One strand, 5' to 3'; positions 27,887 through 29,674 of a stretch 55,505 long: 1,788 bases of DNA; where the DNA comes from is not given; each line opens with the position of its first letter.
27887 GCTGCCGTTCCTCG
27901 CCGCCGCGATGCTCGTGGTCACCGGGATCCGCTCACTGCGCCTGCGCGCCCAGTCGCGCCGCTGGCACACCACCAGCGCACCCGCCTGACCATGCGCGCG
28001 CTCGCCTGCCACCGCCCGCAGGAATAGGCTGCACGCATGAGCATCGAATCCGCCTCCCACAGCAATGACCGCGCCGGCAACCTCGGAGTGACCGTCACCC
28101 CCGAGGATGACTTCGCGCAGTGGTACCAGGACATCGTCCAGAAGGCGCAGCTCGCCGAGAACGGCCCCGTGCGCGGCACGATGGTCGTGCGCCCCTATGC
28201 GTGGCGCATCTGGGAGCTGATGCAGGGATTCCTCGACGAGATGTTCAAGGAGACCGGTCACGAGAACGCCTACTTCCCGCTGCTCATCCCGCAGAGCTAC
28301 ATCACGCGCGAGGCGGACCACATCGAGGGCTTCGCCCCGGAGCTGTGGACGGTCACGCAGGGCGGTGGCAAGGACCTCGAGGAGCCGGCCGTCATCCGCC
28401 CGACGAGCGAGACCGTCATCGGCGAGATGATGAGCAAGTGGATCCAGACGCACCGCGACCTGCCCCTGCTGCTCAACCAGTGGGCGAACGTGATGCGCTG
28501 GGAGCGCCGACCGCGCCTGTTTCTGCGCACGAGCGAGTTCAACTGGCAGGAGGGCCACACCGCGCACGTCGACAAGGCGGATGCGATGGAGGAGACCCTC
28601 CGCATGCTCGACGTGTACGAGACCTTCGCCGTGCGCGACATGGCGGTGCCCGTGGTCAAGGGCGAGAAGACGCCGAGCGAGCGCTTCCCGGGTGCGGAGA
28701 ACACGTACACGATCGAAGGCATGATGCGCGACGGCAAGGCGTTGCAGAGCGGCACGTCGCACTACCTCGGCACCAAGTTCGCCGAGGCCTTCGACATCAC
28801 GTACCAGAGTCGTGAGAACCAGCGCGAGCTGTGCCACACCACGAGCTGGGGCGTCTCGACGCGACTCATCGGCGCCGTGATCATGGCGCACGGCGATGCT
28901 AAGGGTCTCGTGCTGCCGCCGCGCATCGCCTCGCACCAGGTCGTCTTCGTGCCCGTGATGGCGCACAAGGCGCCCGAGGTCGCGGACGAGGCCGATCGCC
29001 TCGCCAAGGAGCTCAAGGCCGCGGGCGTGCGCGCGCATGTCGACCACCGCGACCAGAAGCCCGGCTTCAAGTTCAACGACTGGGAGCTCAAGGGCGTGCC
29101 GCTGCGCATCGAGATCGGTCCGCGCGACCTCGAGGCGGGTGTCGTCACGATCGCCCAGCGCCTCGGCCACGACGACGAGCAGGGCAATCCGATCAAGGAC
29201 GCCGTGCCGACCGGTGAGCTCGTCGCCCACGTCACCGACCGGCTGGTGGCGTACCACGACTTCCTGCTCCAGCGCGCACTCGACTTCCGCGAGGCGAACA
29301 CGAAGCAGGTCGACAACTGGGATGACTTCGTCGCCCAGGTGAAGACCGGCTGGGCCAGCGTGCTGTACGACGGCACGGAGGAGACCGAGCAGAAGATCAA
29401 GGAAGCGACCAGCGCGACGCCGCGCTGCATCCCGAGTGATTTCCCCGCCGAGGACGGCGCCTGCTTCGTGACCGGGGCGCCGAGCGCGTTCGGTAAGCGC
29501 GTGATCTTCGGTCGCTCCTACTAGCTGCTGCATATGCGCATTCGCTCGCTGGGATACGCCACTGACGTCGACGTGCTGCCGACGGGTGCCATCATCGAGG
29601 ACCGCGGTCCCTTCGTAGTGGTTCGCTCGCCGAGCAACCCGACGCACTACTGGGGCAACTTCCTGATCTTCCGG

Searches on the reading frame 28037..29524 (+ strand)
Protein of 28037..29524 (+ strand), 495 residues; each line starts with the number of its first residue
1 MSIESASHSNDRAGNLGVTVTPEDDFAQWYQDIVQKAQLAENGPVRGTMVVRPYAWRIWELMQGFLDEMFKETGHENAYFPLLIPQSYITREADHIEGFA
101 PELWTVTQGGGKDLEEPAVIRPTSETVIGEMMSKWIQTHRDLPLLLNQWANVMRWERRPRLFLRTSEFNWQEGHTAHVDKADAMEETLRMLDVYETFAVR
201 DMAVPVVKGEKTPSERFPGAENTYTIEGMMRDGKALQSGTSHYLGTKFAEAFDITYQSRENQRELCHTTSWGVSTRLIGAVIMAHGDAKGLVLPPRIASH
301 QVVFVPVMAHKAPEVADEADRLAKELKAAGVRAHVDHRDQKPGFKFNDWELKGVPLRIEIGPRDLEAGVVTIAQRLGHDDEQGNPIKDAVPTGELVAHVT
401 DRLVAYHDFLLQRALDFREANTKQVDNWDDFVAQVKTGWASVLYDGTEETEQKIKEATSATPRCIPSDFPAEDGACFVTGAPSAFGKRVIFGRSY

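Call 18: search_protein_families(library=ncbifam, proteins=[window:28037-29524:+], max_evalue=0.00001)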
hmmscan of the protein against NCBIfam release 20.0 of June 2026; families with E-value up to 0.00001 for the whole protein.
window:28037-29524:+ (495 aa): 6 families
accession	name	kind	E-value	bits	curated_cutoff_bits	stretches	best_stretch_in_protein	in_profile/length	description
TIGR00408.1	proS_fam_I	equivalog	1.4e-161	538.6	437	1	22-495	4-475/475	proline--tRNA ligase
NF006625.0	PRK09194.1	equivalog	1e-38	133.6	558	2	235-381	402-547/559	proline--tRNA ligase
NF008979.1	PRK12325.1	exception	4.5e-35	121.4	550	2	229-381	273-425/437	proline--tRNA ligase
TIGR00409.1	proS_fam_II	equivalog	2.7e-33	115.7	306.7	2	226-376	399-549/568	proline--tRNA ligase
TIGR00418.1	thrS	equivalog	4.1e-14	52.4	383.65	1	246-379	420-548/565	threonine--tRNA ligase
NF003068.0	PRK03991.1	equivalog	6.2e-11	41.4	484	1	248-401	441-590/613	threonine--tRNA ligase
